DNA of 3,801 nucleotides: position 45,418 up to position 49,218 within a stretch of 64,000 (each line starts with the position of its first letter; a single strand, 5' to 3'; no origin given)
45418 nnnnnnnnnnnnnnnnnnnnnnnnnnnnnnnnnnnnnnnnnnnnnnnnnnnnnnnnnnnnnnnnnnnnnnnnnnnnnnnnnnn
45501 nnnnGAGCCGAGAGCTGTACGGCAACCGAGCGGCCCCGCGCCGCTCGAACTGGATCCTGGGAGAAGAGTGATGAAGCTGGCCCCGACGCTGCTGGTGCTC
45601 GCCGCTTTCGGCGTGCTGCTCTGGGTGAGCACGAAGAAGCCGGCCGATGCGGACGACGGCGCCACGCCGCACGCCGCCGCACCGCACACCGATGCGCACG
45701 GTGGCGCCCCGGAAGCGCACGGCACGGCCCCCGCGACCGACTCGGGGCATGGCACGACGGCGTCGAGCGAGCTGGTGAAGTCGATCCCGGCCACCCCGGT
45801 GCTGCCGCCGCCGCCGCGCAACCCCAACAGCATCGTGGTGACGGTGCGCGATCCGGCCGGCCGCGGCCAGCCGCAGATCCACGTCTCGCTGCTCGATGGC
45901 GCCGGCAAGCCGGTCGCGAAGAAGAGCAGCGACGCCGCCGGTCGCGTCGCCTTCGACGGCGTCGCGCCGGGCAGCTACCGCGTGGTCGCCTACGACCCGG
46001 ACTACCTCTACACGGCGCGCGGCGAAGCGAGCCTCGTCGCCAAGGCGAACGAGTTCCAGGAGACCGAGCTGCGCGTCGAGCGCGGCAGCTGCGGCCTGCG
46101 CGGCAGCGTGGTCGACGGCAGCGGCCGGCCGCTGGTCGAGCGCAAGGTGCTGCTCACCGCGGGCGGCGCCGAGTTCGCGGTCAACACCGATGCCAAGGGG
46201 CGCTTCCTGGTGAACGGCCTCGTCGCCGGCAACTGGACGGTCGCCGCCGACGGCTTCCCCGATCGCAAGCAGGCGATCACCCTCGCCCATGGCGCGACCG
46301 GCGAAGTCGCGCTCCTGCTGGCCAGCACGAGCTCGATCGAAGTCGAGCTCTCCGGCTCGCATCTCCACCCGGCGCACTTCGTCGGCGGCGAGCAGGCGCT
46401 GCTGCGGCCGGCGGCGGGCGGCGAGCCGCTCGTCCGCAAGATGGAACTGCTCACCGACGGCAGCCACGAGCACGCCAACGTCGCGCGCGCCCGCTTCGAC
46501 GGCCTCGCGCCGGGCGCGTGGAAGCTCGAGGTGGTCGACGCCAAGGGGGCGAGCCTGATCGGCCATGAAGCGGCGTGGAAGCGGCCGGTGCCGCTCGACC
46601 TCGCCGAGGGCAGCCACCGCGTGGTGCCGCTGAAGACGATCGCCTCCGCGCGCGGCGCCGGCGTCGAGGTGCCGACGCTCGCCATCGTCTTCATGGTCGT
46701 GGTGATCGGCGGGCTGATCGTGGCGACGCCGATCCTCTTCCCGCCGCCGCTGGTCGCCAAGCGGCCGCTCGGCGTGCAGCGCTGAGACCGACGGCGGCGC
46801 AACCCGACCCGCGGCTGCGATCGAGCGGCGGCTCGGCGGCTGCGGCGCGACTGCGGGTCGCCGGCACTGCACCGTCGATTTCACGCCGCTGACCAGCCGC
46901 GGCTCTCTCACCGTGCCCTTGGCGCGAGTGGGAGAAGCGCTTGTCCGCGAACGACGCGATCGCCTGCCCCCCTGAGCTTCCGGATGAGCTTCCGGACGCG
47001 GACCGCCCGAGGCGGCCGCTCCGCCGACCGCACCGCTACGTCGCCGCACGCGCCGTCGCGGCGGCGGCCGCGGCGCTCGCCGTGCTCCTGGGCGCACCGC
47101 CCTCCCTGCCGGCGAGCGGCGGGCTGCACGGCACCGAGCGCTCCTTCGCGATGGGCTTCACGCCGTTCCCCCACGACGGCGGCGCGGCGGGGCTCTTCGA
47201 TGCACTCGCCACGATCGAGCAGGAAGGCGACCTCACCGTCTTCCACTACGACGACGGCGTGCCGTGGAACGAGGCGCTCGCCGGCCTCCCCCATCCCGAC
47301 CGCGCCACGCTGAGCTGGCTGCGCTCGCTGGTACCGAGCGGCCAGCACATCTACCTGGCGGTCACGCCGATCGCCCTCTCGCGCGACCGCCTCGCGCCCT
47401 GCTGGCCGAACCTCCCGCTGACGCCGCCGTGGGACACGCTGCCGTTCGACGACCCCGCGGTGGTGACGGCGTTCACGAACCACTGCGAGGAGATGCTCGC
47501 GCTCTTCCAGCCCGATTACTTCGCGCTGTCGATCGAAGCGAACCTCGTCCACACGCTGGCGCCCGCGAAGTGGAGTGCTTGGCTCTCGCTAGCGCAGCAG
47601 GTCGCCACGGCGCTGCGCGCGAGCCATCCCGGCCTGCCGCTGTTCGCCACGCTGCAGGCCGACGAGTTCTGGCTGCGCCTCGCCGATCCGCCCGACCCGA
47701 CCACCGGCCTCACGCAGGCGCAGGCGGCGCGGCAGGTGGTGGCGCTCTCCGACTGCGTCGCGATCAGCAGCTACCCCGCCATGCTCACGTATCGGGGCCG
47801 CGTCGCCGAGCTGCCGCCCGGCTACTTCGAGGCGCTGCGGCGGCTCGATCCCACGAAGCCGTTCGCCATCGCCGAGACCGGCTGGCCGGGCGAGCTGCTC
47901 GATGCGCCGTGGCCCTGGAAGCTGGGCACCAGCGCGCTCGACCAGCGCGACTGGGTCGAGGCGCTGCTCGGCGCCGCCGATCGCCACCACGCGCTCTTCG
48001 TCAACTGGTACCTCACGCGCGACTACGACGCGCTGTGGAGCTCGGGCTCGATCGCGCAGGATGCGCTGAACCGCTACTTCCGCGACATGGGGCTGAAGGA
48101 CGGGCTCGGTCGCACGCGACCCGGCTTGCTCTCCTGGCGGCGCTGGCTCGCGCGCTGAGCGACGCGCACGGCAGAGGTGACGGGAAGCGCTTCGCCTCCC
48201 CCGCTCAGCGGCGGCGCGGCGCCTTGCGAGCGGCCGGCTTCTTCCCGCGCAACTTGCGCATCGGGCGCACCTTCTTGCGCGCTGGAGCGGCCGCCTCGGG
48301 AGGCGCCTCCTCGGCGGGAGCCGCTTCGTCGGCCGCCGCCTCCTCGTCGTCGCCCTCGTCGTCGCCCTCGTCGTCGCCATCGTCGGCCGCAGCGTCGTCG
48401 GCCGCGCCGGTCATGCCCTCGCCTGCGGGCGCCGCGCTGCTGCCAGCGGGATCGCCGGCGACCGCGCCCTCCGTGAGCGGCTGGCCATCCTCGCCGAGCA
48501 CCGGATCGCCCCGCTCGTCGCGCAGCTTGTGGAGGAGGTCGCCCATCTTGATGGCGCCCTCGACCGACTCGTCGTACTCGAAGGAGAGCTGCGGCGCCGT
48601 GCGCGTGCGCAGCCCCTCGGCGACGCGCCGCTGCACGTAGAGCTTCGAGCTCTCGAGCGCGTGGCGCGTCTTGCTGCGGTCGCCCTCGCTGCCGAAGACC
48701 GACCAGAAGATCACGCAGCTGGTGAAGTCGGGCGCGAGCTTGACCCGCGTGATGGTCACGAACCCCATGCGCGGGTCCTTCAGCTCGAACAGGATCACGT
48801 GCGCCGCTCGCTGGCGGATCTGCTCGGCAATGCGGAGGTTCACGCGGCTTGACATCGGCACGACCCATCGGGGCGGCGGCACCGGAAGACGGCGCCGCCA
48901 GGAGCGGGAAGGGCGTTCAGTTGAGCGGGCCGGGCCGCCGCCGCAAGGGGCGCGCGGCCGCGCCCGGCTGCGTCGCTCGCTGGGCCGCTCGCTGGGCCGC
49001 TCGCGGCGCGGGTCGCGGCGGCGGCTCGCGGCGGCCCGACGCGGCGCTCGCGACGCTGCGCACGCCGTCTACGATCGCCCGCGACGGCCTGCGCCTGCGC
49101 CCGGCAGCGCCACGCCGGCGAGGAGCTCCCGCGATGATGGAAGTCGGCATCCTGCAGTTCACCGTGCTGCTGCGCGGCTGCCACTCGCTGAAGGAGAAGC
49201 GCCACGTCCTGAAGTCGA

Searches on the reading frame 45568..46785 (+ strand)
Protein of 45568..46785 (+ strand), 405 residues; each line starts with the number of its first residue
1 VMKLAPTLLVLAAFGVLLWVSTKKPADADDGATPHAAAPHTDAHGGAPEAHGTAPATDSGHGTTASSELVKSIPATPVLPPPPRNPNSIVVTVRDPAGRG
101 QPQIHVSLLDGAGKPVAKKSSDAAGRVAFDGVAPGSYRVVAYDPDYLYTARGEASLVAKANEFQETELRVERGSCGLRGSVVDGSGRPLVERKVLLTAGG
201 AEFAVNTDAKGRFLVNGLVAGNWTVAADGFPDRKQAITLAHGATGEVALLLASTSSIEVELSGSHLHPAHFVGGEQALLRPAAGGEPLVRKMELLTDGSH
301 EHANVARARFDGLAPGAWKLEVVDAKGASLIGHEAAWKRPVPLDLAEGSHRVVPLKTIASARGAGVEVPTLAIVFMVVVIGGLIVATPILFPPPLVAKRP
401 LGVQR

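Call 7: search_protein_families(library=pfam, proteins=[window:45568-46785:+], max_evalue=0.001)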
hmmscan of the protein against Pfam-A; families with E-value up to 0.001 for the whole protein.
window:45568-46785:+ (405 aa): 4 families
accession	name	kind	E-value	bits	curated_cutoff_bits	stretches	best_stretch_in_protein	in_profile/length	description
PF13620.12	CarboxypepD_reg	-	7.4e-22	77.9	32.3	2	177-247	2-77/82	Carboxypeptidase regulatory-like domain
PF17210.9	SdrD_B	-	9e-08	32.7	29.7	1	95-154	18-78/112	SdrD B-like domain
PF14686.12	fn3_3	-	1.4e-05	25.2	24.4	0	122-147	32-57/75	Polysaccharide lyase family 4, domain II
PF17802.7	SpaA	-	0.00048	20.7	23.1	0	109-140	24-57/91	Prealbumin-like fold domain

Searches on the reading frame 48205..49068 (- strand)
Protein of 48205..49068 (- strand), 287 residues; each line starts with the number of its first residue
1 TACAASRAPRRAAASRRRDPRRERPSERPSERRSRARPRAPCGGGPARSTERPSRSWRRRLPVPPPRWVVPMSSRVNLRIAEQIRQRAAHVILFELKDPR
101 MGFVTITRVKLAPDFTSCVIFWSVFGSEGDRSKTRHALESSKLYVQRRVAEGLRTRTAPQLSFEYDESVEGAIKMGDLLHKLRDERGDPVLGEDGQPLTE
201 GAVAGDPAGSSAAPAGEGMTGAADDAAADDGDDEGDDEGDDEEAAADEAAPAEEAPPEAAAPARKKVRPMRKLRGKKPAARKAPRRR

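Call 7: search_protein_families(library=pfam, proteins=[window:48205-49068:-], max_evalue=0.001)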
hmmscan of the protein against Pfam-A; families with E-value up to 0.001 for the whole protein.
window:48205-49068:- (287 aa): 1 family
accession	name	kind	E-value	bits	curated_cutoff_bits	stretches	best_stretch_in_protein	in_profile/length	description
PF02033.23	RBFA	-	1.5e-23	83.6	34.7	1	78-179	3-105/105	Ribosome-binding factor A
